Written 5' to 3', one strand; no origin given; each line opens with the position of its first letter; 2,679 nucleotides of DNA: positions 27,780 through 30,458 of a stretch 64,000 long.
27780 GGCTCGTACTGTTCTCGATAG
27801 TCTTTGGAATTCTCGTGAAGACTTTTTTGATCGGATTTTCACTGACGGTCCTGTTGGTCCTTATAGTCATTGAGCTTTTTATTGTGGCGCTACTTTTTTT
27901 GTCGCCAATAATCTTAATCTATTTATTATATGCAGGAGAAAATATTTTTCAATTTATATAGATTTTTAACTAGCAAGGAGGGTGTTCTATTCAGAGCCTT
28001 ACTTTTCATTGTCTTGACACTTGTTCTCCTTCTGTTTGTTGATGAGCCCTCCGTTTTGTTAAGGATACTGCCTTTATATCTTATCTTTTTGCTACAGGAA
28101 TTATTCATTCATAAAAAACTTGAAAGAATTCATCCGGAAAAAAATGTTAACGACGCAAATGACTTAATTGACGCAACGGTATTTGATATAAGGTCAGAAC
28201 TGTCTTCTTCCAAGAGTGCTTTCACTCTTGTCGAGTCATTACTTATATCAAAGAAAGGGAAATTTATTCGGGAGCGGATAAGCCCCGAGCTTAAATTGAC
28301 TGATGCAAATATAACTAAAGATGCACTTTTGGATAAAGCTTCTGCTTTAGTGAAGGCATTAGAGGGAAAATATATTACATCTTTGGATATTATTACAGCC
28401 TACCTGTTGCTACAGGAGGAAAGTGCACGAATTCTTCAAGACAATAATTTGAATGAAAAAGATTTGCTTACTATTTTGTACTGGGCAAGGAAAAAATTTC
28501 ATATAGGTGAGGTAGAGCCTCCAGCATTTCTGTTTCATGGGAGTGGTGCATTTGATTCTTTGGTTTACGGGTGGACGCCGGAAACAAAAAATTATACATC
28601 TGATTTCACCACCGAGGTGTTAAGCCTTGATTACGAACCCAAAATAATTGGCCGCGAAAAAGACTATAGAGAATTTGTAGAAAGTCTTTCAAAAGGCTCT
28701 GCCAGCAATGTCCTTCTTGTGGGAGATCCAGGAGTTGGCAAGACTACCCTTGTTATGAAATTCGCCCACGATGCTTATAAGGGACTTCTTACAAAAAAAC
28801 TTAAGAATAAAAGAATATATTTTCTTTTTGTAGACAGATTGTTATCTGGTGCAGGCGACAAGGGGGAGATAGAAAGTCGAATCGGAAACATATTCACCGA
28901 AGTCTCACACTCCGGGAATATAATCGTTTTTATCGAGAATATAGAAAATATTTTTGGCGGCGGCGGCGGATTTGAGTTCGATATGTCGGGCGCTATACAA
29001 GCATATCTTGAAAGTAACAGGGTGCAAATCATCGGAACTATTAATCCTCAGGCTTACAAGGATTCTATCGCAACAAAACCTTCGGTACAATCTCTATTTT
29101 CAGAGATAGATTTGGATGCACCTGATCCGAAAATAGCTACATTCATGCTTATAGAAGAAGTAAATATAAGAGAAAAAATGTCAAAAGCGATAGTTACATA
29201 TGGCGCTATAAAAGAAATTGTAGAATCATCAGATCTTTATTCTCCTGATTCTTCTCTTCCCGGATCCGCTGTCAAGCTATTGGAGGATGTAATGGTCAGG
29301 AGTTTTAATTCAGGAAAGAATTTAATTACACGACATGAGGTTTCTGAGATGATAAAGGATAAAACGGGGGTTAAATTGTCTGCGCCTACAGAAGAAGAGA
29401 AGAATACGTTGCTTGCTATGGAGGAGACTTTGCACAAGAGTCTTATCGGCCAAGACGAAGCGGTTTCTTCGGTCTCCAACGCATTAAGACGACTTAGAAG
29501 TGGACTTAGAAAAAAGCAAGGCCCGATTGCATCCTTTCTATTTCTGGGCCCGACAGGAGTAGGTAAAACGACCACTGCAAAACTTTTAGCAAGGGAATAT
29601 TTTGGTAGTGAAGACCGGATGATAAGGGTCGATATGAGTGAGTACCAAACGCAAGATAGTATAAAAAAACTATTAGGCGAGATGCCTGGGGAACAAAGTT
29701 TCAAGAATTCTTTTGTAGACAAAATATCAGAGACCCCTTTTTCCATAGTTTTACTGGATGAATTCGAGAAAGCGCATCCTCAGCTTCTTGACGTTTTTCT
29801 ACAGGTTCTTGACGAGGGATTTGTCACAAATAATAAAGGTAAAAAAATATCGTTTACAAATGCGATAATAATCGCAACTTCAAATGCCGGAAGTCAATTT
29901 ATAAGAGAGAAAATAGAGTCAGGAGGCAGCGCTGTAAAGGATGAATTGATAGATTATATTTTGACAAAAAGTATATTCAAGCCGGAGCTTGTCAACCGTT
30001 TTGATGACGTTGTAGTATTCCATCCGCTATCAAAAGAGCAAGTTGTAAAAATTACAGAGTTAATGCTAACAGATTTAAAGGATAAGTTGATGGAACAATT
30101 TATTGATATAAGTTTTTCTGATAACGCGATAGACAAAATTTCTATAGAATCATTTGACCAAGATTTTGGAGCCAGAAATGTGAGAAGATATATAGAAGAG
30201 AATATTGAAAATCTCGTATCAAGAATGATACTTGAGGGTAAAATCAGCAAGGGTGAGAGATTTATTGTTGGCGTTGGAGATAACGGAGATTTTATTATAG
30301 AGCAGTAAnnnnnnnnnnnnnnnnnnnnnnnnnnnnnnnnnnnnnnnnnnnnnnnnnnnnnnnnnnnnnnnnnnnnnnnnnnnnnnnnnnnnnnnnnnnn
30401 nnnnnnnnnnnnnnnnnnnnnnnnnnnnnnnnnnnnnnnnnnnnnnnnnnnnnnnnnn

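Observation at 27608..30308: Second Hsp100 is membrane-anchored and its D1 ring is predicted non-hydrolytic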

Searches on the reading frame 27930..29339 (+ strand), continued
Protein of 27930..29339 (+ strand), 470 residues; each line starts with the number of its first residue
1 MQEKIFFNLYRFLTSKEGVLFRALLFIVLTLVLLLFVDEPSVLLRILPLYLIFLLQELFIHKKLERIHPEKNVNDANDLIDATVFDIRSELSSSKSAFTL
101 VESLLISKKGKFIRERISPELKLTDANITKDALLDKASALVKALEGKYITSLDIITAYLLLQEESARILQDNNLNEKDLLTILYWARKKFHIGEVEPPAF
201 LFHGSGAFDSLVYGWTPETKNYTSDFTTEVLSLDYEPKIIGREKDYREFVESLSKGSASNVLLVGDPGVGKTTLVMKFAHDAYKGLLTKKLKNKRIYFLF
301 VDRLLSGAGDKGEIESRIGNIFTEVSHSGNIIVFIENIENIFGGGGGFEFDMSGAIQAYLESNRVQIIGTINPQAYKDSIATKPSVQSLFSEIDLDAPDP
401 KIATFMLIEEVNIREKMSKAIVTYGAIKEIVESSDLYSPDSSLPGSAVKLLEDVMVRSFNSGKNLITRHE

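Call 49: fold_search(model_id=the predicted structure, library=pdb)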
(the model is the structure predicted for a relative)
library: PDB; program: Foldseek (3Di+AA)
matches with E <= 10: 1779; with E <= 0.001: 1210
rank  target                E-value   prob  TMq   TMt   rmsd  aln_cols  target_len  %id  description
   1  9a66_A                5.4e-51  1.00  0.67  0.65  19.2       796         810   28  Integrative model of CLPC-CLPP by crosslinking MS and deep learning (released 2024-09-18)
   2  9rai_d                3.0e-48  1.00  0.61  0.63  18.0       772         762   28  Structure of the S.aureus MecA/ClpC/ClpP degradation system (released 2025-09-10)
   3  9rai_b                3.6e-48  1.00  0.62  0.63  17.6       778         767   27  Structure of the S.aureus MecA/ClpC/ClpP degradation system (released 2025-09-10)
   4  9rai_c                2.9e-47  1.00  0.60  0.62  17.5       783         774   27  Structure of the S.aureus MecA/ClpC/ClpP degradation system (released 2025-09-10)
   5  9gi1_b                1.3e-46  1.00  0.61  0.81   5.1       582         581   34  Structure of the S.aureus MecA/ClpC/ClpP degradation system (released 2025-08-20)
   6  9rai_e                1.7e-46  1.00  0.62  0.63  18.4       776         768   28  Structure of the S.aureus MecA/ClpC/ClpP degradation system (released 2025-09-10)
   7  6qs6_A                3.8e-46  1.00  0.61  0.81   4.8       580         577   33  ClpB (DWB and K476C mutant) bound to casein in presence of ATPgammaS - state KC-1 (released 2019-07-03)
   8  9gi1_c                5.5e-46  1.00  0.61  0.80   5.2       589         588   34  Structure of the S.aureus MecA/ClpC/ClpP degradation system (released 2025-08-20)
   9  9gi1_e                6.7e-46  1.00  0.62  0.82   5.0       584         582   34  Structure of the S.aureus MecA/ClpC/ClpP degradation system (released 2025-08-20)
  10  9gi1_d                2.5e-45  1.00  0.61  0.81   5.0       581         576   34  Structure of the S.aureus MecA/ClpC/ClpP degradation system (released 2025-08-20)
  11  9if4_D                1.7e-44  1.00  0.61  0.80   5.0       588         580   30  Structure of the Mycobacterium Tuberculosis ClpC1P1P2 complex bound to the activator Bz-Leu-Leu (released 2025-08-27)
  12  9if4_C                1.9e-44  1.00  0.60  0.79   5.1       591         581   30  Structure of the Mycobacterium Tuberculosis ClpC1P1P2 complex bound to the activator Bz-Leu-Leu (released 2025-08-27)
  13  7abr_E                3.3e-44  1.00  0.61  0.83   4.7       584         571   34  Cryo-EM structure of B. subtilis ClpC (DWB mutant) hexamer bound to a substrate polypeptide (released 2021-10-06)
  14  6qs4_B                1.2e-43  1.00  0.61  0.80   5.0       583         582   33  Two-Step Activation Mechanism of the ClpB Disaggregase for Sequential Substrate Threading by the Main ATPase Motor. (released 2019-07-03)
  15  4d2q_A                1.9e-43  1.00  0.51  0.51  22.2       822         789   24  Negative-stain electron microscopy of E. coli ClpB mutant E432A (BAP form bound to ClpP) (released 2014-06-04)
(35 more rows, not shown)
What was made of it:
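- On Class-I Clp/Hsp100 (two-ring) superfamily: Foldseek target-normalised TM-score near 0.8 (call 49).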

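Call 51: list_cluster_members(proteins=[P0121, P0124, P0139, P0141, P0149, P0153, P0165, P0170, P0179, P0187])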
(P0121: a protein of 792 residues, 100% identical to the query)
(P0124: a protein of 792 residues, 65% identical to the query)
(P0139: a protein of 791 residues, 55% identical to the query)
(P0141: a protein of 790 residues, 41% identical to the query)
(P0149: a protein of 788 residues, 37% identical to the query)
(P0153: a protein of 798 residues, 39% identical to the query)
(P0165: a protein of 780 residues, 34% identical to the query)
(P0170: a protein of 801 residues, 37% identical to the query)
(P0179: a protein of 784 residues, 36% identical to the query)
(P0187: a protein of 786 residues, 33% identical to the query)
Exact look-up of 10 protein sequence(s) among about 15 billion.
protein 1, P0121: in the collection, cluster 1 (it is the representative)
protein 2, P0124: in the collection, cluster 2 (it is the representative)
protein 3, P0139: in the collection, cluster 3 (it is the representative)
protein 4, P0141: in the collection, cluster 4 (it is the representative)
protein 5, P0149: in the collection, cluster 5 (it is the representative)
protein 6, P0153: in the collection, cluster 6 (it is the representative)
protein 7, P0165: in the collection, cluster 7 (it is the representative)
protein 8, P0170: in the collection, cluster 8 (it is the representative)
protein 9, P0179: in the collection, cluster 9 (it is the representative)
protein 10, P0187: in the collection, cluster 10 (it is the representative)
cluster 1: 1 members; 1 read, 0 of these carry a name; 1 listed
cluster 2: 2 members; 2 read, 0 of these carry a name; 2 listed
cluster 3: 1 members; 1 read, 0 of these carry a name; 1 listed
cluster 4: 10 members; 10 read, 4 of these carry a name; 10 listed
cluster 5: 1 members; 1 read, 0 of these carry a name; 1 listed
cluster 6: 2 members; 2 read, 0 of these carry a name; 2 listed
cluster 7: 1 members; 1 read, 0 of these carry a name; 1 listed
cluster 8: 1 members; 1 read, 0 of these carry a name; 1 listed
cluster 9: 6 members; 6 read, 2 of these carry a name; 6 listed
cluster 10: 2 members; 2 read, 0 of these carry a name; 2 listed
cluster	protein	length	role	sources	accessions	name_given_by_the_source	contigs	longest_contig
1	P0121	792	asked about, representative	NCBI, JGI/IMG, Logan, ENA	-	-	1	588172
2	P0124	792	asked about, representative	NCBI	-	-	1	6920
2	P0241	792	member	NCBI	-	-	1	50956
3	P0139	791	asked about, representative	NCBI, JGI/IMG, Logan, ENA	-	-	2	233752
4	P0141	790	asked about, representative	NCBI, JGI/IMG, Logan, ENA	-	-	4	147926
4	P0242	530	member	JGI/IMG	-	ATP-dependent Clp protease ATP-binding subunit ClpC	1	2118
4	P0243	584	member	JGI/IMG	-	ATP-dependent Clp protease ATP-binding subunit ClpC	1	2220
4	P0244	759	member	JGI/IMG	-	ATP-dependent Clp protease ATP-binding subunit ClpC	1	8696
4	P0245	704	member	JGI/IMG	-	ATP-dependent Clp protease ATP-binding subunit ClpC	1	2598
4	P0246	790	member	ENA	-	-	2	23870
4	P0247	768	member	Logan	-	-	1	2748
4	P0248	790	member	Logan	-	-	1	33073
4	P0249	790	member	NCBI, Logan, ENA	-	-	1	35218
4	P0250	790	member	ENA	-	-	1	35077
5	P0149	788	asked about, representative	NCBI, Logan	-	-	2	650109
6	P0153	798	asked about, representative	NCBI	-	-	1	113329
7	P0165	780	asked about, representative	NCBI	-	-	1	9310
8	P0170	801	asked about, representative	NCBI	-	-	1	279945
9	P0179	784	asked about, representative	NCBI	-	-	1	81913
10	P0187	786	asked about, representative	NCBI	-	-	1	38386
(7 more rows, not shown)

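Call 63: find_encoding_contigs(protein=P0197, flank=1500, max_places=2)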
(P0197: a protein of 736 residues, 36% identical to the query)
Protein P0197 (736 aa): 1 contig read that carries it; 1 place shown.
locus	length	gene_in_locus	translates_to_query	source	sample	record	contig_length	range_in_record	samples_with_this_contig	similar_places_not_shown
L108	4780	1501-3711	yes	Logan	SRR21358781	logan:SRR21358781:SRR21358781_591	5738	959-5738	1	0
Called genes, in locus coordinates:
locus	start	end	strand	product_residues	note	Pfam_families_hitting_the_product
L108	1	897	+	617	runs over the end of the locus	?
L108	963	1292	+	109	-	-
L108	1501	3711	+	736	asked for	PF00158:Sigma54_activat (faint), PF01695:IstB_IS21 (faint), PF12775:AAA_7 (faint), PF17871:AAA_lid_9, PF00004:AAA (weak), PF07724:AAA_2, PF07728:AAA_5, PF10431:ClpB_D2-small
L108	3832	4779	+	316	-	?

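Call 64: find_encoding_contigs(protein=P0183, flank=1500, max_places=2)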
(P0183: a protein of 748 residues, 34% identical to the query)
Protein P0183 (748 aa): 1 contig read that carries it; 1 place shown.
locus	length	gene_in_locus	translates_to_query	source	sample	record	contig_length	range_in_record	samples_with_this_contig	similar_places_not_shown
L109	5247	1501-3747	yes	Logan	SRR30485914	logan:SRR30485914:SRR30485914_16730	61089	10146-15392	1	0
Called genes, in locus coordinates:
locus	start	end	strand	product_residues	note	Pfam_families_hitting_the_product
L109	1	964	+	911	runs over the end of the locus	PF02861:Clp_N, PF23569:NBD_SMAX1, PF00004:AAA, PF17871:AAA_lid_9, PF00004:AAA, PF07724:AAA_2, PF07728:AAA_5, PF10431:ClpB_D2-small, +9 more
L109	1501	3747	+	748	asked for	PF13401:AAA_22 (faint), PF20030:bpMoxR (faint), PF13191:AAA_16 (faint), PF00158:Sigma54_activat (weak), PF00004:AAA (weak), PF07724:AAA_2, PF07728:AAA_5, PF10431:ClpB_D2-small, +1 more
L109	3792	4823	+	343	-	PF00092:VWA (weak), PF13519:VWA_2 (weak)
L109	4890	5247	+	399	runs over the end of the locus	PF08529:NusA_N (weak), PF13184:KH_NusA_1st, PF26594:KH_NusA_2nd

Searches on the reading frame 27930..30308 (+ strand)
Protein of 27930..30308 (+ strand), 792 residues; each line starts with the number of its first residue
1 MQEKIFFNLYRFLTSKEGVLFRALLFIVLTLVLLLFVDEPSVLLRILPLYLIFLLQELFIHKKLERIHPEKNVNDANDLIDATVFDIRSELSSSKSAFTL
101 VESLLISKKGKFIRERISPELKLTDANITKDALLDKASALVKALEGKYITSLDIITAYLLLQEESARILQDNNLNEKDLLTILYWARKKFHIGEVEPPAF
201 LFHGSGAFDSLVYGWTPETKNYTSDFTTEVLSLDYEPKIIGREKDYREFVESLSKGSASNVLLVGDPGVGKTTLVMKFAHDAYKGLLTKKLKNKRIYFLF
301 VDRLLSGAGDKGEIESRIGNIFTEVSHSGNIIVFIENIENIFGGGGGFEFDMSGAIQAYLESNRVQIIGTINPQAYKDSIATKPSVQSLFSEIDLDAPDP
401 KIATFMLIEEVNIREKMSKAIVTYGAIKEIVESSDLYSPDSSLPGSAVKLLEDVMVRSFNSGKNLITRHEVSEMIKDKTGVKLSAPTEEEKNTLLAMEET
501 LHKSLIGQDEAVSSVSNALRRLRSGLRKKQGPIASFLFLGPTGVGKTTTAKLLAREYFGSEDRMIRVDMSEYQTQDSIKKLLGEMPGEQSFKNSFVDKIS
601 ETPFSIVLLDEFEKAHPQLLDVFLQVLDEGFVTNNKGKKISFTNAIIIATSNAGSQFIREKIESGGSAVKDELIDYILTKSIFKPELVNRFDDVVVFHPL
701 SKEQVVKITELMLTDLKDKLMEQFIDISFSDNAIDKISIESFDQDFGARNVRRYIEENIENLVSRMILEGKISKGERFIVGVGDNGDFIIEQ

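Call 3: search_protein_families(library=pfam, proteins=[window:27930-30308:+], max_evalue=0.01)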
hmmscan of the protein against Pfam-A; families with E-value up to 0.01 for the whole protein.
window:27930-30308:+ (792 aa): 45 families (the best 25 are shown)
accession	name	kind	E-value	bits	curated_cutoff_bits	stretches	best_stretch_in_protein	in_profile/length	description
PF07724.20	AAA_2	-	1.3e-46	159.1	27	1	532-693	2-165/166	AAA domain (Cdc48 subfamily)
PF10431.15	ClpB_D2-small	-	3.8e-20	72.1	21.9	1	700-779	1-80/81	C-terminal, D2-small domain, of ClpB protein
PF00004.35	AAA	-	1.5e-18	67.9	21.2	2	537-653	2-110/131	ATPase family associated with various cellular activities (AAA)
PF07728.20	AAA_5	-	6.3e-17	62.3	22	2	536-655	2-125/139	AAA domain (dynein-related subfamily)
PF13191.12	AAA_16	-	7.6e-11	43.2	32.6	1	239-285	2-51/167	AAA ATPase domain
PF13401.12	AAA_22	-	1.5e-10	41.9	27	2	537-623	9-104/130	AAA domain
PF20720.3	nSTAND3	-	6e-09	36.2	27.2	2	245-284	6-43/155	Novel STAND NTPase 3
PF13173.12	AAA_14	-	2e-08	34.7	27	1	537-615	6-74/129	AAA domain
PF00158.32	Sigma54_activat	-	2.1e-08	34.5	20.2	1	517-658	6-149/168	Sigma-54 interaction domain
PF05673.19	DUF815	-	3.2e-08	33.5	23.8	0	253-283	48-78/249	Protein of unknown function (DUF815)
PF25199.1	nSTAND_NTPase5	-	1.1e-06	29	34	0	248-283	31-66/145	Novel STAND NTPase 5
PF12775.13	AAA_7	-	1.3e-06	28.6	25.8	0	535-582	35-82/181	P-loop containing dynein motor region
PF05496.18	RuvB_N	-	1.9e-06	28.2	27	0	515-557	15-57/159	Holliday junction DNA helicase RuvB P-loop domain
PF05729.18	NACHT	-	2.7e-06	27.8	26.7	1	261-302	3-43/167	NACHT domain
PF00005.33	ABC_tran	-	2.8e-06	28.4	25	0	538-583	16-62/137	ABC transporter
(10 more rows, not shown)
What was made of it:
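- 29427..30302 (+): D2 AAA+ module plus the D2-small domain (aa 500-791), catalytically complete. Pfam AAA_2 and ClpB_D2-small (call 3).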

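Call 4: search_protein_families(library=ncbifam, proteins=[window:27930-30308:+], max_evalue=0.01)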
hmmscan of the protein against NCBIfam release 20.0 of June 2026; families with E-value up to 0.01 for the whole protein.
window:27930-30308:+ (792 aa): 68 families (the best 25 are shown)
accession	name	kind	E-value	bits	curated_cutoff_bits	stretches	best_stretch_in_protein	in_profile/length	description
TIGR03346.1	chaperone_ClpB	equivalog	5.3e-124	415.4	1232.1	2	464-785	526-848/853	ATP-dependent chaperone ClpB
TIGR02639.1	ClpA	equivalog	1.8e-114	383.5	993.15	1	128-780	80-732/734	ATP-dependent Clp protease ATP-binding subunit ClpA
NF008118.0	PRK10865.1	equivalog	6.2e-104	348.6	1417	2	463-784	528-850/857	ATP-dependent chaperone ClpB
NF033606.1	heat_AAA_ClpK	exception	2.2e-102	343.6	1900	2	458-781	568-897/949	heat shock survival AAA family ATPase ClpK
NF033607.0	disagg_AAA_ClpG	exception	7.2e-97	325.3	1900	2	469-777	558-871/932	AAA family protein disaggregase ClpG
TIGR03345.1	VI_ClpV1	equivalog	5.8e-95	319.3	884.95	2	466-772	529-840/852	type VI secretion system ATPase TssH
NF008263.0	PRK11034.1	equivalog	1.3e-78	264.7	1350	1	236-782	186-735/758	ATP-dependent Clp protease ATP-binding subunit ClpA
NF003745.1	PRK05342.1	equivalog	1.9e-13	50.1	359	2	679-763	292-380/418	ATP-dependent Clp protease ATP-binding subunit ClpX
NF001679.0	PRK00440.1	equivalog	5.8e-12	45.3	303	1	514-612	22-112/322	replication factor C small subunit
TIGR03499.1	FlhF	equivalog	6.6e-12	46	174.15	1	505-558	164-223/286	flagellar biosynthesis GTPase FlhF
NF003229.0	PRK04195.1-5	equivalog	1.1e-11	44.1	280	2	505-613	19-113/413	replication factor C large subunit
TIGR00382.1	clpX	equivalog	2.8e-10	39.8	370.75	2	682-761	301-384/414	ATP-dependent protease ATP-binding subunit ClpX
NF003233.0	PRK04195.2-3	equivalog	1.4e-09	37.3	471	1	530-591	35-92/504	replication factor C large subunit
TIGR02928.1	TIGR02928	subfamily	2.1e-09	36.7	181.3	2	229-280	6-62/366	orc1/cdc6 family replication initiation protein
TIGR00390.1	hslU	equivalog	2.7e-08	33.2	362.45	1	500-555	9-69/441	ATP-dependent protease ATPase subunit HslU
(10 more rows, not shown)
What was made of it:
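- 28164..28496 (+): Helical N-domain (aa 79-189), a divergent Clp_N-like domain. The TIGR02639 ClpA model aligns from aa 128 (call 4).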
